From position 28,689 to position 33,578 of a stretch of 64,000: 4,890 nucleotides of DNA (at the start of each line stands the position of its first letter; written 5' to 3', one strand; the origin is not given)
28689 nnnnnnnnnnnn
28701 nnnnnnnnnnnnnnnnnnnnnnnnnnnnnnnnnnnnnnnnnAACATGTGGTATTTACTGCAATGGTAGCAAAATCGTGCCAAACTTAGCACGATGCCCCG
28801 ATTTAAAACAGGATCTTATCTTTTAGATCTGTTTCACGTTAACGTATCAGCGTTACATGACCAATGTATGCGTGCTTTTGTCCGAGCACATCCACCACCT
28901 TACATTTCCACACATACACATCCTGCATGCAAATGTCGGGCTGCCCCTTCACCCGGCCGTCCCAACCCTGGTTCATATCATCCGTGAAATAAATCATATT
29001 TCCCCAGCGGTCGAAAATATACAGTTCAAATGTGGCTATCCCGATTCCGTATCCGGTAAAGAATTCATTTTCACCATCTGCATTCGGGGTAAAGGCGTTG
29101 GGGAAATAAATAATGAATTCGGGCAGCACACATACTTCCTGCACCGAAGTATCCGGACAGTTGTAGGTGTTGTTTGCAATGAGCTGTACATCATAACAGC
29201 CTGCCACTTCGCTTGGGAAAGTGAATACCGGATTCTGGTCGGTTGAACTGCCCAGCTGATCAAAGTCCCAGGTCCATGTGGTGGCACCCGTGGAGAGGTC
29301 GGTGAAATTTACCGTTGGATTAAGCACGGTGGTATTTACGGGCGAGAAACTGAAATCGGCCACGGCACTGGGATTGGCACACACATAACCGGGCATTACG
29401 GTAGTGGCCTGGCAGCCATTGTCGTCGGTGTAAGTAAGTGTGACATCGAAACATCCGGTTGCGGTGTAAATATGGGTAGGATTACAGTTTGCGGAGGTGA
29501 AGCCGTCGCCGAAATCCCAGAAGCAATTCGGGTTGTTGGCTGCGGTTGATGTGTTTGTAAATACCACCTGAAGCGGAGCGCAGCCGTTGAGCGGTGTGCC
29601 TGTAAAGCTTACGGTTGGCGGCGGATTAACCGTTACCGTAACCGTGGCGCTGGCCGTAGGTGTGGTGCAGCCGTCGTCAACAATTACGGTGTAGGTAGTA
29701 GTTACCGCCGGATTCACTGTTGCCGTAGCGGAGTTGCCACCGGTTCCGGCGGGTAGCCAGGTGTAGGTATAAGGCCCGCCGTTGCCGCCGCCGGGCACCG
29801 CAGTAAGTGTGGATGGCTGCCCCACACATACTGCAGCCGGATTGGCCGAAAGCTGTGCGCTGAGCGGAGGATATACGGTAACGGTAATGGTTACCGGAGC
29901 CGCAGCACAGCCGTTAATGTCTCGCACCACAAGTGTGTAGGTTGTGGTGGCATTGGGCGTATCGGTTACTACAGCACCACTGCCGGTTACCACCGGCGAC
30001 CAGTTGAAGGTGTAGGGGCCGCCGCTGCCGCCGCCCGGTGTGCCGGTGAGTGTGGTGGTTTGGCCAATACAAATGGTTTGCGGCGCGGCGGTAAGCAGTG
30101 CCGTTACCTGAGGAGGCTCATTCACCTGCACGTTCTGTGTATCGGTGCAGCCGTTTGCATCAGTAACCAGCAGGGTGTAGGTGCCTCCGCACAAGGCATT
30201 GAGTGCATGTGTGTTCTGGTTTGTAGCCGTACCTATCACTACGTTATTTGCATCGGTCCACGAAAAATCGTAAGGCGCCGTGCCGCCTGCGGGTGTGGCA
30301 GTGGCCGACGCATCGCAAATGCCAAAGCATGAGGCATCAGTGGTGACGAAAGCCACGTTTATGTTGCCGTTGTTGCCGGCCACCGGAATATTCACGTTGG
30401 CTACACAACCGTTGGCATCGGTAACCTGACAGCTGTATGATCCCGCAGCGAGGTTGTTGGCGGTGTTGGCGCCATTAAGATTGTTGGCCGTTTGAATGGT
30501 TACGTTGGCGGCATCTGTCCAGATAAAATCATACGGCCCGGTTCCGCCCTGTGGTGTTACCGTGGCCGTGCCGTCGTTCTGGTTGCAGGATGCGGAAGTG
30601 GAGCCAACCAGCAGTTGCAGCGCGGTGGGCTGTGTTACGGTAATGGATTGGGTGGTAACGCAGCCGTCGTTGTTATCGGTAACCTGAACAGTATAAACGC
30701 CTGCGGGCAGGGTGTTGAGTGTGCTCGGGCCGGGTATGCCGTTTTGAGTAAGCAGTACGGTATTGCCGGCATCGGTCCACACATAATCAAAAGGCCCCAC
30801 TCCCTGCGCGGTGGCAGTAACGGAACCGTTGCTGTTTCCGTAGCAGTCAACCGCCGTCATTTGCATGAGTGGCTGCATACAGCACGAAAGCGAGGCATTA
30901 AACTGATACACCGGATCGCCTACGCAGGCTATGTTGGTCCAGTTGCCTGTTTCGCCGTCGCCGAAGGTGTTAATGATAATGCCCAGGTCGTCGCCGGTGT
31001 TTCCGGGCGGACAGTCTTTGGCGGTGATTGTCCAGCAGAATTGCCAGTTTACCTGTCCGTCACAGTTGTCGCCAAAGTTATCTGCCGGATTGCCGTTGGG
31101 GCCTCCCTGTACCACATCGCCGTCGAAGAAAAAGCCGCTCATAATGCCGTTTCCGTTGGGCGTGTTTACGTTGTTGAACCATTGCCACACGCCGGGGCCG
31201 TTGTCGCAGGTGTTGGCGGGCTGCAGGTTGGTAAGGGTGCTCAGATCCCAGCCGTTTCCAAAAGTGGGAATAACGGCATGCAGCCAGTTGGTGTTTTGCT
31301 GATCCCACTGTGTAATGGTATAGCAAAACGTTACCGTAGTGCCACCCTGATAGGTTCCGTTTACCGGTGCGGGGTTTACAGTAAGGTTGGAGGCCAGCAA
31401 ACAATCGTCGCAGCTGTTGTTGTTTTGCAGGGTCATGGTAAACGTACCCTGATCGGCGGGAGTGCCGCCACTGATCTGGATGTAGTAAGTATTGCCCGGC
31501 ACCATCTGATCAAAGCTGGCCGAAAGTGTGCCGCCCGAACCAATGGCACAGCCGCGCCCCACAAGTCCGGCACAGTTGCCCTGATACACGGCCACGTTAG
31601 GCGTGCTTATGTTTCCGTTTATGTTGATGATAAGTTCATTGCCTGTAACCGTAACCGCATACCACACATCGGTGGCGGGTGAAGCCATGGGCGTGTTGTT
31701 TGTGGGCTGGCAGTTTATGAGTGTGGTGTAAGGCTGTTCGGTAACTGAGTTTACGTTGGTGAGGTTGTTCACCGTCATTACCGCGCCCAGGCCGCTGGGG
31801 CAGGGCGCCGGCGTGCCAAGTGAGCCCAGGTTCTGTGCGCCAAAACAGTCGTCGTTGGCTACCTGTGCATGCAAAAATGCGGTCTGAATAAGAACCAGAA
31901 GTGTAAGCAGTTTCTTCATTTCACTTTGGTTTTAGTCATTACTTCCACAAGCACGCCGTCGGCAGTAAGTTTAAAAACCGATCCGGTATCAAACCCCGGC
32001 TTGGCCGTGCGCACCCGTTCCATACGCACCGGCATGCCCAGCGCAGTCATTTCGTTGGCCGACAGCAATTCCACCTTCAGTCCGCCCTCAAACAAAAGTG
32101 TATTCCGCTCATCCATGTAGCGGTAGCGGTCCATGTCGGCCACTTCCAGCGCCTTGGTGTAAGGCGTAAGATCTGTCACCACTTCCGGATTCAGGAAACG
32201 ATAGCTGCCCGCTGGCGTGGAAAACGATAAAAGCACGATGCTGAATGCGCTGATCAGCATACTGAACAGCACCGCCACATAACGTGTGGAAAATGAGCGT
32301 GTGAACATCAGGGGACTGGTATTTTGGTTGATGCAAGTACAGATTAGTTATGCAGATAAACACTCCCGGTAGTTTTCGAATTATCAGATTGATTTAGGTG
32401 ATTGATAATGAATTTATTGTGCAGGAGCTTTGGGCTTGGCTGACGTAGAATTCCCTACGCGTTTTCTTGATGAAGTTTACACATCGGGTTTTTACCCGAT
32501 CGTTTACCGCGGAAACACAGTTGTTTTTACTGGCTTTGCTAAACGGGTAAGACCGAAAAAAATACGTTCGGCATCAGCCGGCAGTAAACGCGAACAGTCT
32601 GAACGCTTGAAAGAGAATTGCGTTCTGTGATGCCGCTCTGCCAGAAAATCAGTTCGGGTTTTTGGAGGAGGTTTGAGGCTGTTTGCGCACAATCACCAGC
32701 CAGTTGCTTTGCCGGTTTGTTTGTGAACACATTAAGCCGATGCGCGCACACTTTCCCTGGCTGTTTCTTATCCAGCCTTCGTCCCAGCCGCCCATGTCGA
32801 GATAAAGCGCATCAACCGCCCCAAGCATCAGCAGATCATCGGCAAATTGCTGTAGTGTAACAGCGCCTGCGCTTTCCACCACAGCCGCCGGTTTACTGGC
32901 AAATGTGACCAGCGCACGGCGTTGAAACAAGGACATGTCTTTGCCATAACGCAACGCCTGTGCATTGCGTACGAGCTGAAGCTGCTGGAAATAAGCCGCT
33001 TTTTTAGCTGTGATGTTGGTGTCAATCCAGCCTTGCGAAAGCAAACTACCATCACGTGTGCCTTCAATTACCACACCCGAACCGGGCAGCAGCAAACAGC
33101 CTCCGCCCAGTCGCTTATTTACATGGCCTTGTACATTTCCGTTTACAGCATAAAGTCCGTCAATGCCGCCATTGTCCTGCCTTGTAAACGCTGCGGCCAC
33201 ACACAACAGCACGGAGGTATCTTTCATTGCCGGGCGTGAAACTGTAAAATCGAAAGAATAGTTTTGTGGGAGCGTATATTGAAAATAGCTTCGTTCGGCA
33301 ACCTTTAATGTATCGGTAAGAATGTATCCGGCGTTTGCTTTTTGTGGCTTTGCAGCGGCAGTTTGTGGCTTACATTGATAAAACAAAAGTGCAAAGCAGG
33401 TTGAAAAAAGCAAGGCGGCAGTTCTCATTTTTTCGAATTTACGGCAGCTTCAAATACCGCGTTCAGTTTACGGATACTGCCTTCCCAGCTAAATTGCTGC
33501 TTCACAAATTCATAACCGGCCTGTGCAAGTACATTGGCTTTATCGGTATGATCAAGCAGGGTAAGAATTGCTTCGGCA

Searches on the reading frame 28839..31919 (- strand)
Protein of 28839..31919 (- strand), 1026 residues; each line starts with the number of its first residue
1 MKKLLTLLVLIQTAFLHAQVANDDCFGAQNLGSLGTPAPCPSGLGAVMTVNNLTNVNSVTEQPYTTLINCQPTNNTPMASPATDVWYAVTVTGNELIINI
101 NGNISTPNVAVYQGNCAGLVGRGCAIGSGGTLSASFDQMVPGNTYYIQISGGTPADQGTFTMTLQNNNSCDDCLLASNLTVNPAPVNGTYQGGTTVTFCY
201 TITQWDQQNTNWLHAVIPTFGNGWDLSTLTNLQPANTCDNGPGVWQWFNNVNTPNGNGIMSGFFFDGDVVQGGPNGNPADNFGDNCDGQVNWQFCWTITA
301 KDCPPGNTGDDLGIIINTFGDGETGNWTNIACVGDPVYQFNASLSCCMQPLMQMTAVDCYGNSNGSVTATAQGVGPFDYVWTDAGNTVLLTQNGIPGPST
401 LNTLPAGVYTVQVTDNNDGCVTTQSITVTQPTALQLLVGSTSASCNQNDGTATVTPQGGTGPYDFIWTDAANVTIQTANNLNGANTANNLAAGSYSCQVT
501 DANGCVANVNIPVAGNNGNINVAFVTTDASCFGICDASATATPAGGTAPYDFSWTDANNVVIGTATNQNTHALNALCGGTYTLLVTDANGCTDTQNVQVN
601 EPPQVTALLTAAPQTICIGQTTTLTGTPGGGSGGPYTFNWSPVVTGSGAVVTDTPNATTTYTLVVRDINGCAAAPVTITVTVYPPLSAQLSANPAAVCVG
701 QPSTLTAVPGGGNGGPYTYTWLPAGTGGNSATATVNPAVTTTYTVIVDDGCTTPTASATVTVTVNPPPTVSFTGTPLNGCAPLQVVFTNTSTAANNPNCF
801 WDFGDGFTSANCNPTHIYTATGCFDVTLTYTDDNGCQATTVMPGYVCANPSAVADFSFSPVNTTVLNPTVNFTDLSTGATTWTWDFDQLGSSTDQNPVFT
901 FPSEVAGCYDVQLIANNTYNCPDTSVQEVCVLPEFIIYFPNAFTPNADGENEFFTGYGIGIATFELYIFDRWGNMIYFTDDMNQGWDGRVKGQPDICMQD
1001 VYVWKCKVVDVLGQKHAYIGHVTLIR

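Call 13: search_protein_families(library=pfam, proteins=[window:28839-31919:-], max_evalue=0.001)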
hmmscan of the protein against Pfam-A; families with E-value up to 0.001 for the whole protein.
window:28839-31919:- (1026 aa): 5 families
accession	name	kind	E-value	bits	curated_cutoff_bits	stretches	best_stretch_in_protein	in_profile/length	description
PF18911.6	PKD_4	-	1.1e-18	67.4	27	2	765-839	1-77/85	PKD domain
PF13573.12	SprB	-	4.9e-16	58.5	28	3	524-558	2-36/37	SprB repeat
PF13585.12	CHU_C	-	4.9e-12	46.2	27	1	939-1022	3-84/86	CHU_C Type IX secretion signal domain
PF00801.26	PKD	-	5.4e-11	42.8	23.5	2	781-840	13-75/80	PKD domain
PF23759.1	GBD_T9SS_assoc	-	0.00013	22.7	27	0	61-150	23-103/116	Galactose binding domain-like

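Call 14: search_protein_families(library=ncbifam, proteins=[window:28839-31919:-], max_evalue=0.01)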
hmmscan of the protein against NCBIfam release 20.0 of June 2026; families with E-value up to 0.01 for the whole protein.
window:28839-31919:- (1026 aa): 2 families
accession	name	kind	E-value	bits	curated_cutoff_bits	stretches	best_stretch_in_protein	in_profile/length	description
TIGR04131.1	Bac_Flav_CTERM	domain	4.1e-13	49.3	35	1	938-1026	2-85/85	T9SS type B sorting domain-containing protein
TIGR04183.1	Por_Secre_tail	domain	0.0054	16.7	23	0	385-418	30-63/72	T9SS type A sorting domain-containing protein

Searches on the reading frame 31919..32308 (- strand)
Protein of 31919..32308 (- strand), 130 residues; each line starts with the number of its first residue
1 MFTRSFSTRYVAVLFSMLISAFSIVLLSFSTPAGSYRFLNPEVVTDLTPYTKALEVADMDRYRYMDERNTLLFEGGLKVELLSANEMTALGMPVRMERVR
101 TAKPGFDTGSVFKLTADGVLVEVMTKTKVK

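Call 81: find_homologous_proteins(query=A5, max_evalue=0.001)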
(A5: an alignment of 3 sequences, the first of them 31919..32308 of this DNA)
Query A5 (3 sequences) (130 aa, profile of the alignment): 31 proteins with E <= 0.001 among 324 candidates.
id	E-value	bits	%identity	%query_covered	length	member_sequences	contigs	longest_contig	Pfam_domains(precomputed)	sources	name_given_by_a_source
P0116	5.9e-77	274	78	100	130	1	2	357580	-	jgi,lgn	jgi:hypothetical protein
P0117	5.7e-76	271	73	100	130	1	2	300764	-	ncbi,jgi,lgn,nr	ncbi:MAG: hypothetical protein MUC87_07945 [Bacteroidia bacterium]|jgi:hypothetical protein|nr:hypot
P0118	1.1e-75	270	100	100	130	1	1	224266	-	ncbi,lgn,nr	ncbi:MAG: hypothetical protein IM638_13635 [Bacteroidetes bacterium]|nr:hypothetical protein [Bacter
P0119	4.5e-73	261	79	100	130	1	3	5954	-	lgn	-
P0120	1.4e-70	253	79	100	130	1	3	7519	-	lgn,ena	-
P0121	1.2e-67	244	82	100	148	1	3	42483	-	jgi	jgi:hypothetical protein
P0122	7.5e-62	225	68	100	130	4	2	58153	-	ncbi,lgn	-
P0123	6.1e-61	222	76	78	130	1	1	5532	-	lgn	-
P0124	1.4e-59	218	77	78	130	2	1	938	-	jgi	jgi:hypothetical protein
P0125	4.5e-59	216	76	77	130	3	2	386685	-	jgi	jgi:hypothetical protein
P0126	1.1e-57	211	72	91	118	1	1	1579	-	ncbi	ncbi:MAG: hypothetical protein ACRC3B_09980 [Bacteroidia bacterium]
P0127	4.2e-53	197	73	78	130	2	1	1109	-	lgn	-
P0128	1.1e-49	185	63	95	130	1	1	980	-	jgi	jgi:hypothetical protein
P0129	7.4e-44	167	60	95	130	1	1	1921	-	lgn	-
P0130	3.4e-39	152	69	74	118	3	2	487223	-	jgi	jgi:hypothetical protein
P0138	2.1e-34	136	57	82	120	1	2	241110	-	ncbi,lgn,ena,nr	ncbi:MAG: hypothetical protein FD123_1857 [Bacteroidetes bacterium]|nr:MAG: hypothetical protein FD1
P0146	6.2e-16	76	34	95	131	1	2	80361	-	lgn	-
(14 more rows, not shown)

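Call 82: find_encoding_contigs(protein=P0138, flank=6000, max_places=1)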
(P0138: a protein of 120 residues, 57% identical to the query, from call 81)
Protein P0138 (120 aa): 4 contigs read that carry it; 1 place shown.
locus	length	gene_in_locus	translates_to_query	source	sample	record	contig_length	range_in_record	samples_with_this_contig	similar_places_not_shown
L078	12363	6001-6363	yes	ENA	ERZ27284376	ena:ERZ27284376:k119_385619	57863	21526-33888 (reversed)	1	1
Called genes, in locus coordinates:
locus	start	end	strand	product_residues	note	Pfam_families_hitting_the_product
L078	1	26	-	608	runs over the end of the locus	PF00270:DEAD, PF04851:ResIII (weak), PF00271:Helicase_C, PF28538:Helicase_helical (weak), PF03880:DbpA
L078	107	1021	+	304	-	-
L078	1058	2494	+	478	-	PF03739:LptF_LptG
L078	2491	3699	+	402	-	PF13439:Glyco_transf_4, PF13579:Glyco_trans_4_4, PF13692:Glyco_trans_1_4, PF00534:Glycos_transf_1 (weak)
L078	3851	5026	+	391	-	PF13439:Glyco_transf_4 (weak), PF00534:Glycos_transf_1, PF13692:Glyco_trans_1_4, PF13524:Glyco_trans_1_2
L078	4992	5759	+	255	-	-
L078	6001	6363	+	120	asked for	-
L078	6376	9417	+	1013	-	PF13573:SprB (weak), PF00801:PKD, PF18911:PKD_4, PF13585:CHU_C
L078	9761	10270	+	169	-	PF00156:Pribosyltran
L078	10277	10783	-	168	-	PF13238:AAA_18, PF01202:SKI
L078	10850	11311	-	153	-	-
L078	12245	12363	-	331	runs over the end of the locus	PF01965:DJ-1_PfpI, PF00165:HTH_AraC (weak), PF12833:HTH_18, PF00165:HTH_AraC (weak)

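Call 83: find_encoding_contigs(protein=P0146, flank=6000, max_places=1)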
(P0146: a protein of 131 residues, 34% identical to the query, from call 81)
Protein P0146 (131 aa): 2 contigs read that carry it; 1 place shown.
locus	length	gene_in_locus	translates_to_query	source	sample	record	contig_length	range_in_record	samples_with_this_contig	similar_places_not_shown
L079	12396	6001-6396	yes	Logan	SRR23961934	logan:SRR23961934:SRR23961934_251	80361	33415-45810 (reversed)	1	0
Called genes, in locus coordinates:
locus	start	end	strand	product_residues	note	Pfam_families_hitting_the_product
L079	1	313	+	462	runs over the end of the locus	PF01590:GAF, PF07568:HisKA_2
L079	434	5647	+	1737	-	PF13573:SprB, PF06832:BiPBP_C (faint), PF13573:SprB, PF00801:PKD, PF18911:PKD_4, PF13585:CHU_C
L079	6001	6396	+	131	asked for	-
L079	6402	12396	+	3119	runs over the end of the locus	PF00801:PKD (faint), PF13573:SprB (weak), PF23585:DUF7137 (faint), PF13573:SprB, PF18911:PKD_4, PF13585:CHU_C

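Call 88: predict_structure(alignment_id=A6)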
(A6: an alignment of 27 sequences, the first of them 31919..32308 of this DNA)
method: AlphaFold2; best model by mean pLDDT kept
length: 130 residues; sequences in the alignment: 27
mean_pLDDT: 78.5   pTM: 0.61
mean pLDDT of the five models: 78.5, 78.2, 77.5, 77.4, 77.2
residues with pLDDT >= 90: 26; 70-90: 71; 50-70: 27; < 50: 6
segments of 3 or more residues with pLDDT < 50: 1-3
pLDDT, mean of each block of 10 residues (from residue 1): 52 73 64 76 88 88 90 90 91 88 72 85 64
secondary structure, 60 per line:
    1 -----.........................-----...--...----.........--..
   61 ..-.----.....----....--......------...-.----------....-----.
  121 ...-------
elements in order: H6-30 E36-38 H48-56 H59-62 E69-73 E78-81 H84-89 E111-114 E120-123

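Call 90: fold_search(model_id=the predicted structure, library=pdb)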
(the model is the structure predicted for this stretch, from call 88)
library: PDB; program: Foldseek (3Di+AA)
matches with E <= 10: 250; with E <= 0.001: 0
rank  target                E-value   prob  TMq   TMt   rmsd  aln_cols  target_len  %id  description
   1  5o5j_H                9.4e-01  0.06  0.20  0.20  14.9       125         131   13  Structure of the 30S small ribosomal subunit from Mycobacterium smegmatis (released 2017-07-12)
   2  9lwf_U                9.4e-01  0.06  0.14  0.08  13.7        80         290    9  Cryo-EM structure of dual sensor bound GATOR2 complex (released 2025-08-13)
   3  9lwf_V                1.6e+00  0.03  0.14  0.09  12.4        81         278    6  Cryo-EM structure of dual sensor bound GATOR2 complex (released 2025-08-13)
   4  5gt8_A                1.9e+00  0.03  0.15  0.09  12.7        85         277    8  Crystal Structure of apo-CASTOR1 (released 2017-08-23)
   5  4v8m_AJ               2.0e+00  0.04  0.21  0.21  14.0       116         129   12  High-resolution cryo-electron microscopy structure of the Trypanosoma brucei ribosome (released 2014-07-09)
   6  8a57_D                2.0e+00  0.03  0.14  0.07  10.3        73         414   18  Cryo-EM structure of HflXr bound to the Listeria monocytogenes 50S ribosomal subunit. (released 2022-11-02)
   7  8brp_A                2.3e+00  0.03  0.16  0.09  12.6        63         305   11  Peptide Arginase OspR from the cyanobacterium Kamptonema sp. (released 2023-03-01)
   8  8gf6_C                2.4e+00  0.06  0.17  0.06   8.3        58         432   17  Apo-apo MCR assembly intermediate (released 2023-06-28)
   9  9e6q_AU               2.4e+00  0.03  0.13  0.19   9.6        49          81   22  Cryo-EM structure of the Pyrobaculum calidifontis 50S ribosomal subunit in complex with Dri (released 2024-11-20)
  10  6baw_A                2.4e+00  0.01  0.11  0.08  12.4        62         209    8  Structure of GRP94 with a selective resorcinylic inhibitor. (released 2018-04-18)
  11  5a8w_B                2.6e+00  0.02  0.14  0.06  10.3        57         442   18  METHYL-COENZYME M REDUCTASE II FROM METHANOTHERMOBACTER WOLFEII AT 1. 8 A RESOLUTION (released 2016-08-03)
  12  7jms_C                2.6e+00  0.01  0.13  0.11   6.6        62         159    8  Structure of the Hazara virus OTU bound to ubiquitin (released 2020-10-21)
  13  7b2h_E                3.2e+00  0.04  0.16  0.06  10.0        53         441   15  Crystal structure of the methyl-coenzyme M reductase from Methanothermobacter Marburgensis derivatized with xenon (released 2021-07-14)
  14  8is2_A                3.2e+00  0.03  0.18  0.21   8.5        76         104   12  Crystal structure of a polyketide aromatase/cyclase Abx(+)D from Actinomycetes sp. MA7150. (released 2024-02-28)
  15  5a8r_B                3.4e+00  0.04  0.16  0.06  10.1        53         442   15  METHYL-COENZYME M REDUCTASE II FROM METHANOTHERMOBACTER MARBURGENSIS AT 2.15 A RESOLUTION (released 2016-08-10)
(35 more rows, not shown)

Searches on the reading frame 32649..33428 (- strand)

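Call 13: search_protein_families(library=pfam, proteins=[window:32649-33428:-], max_evalue=0.001)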
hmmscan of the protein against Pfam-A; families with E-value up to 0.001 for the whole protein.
window:32649-33428:- (259 aa): 1 family
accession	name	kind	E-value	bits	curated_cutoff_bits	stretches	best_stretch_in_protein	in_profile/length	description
PF09992.14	NAGPA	-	0.00076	20.2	25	0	77-214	7-140/169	Phosphodiester glycosidase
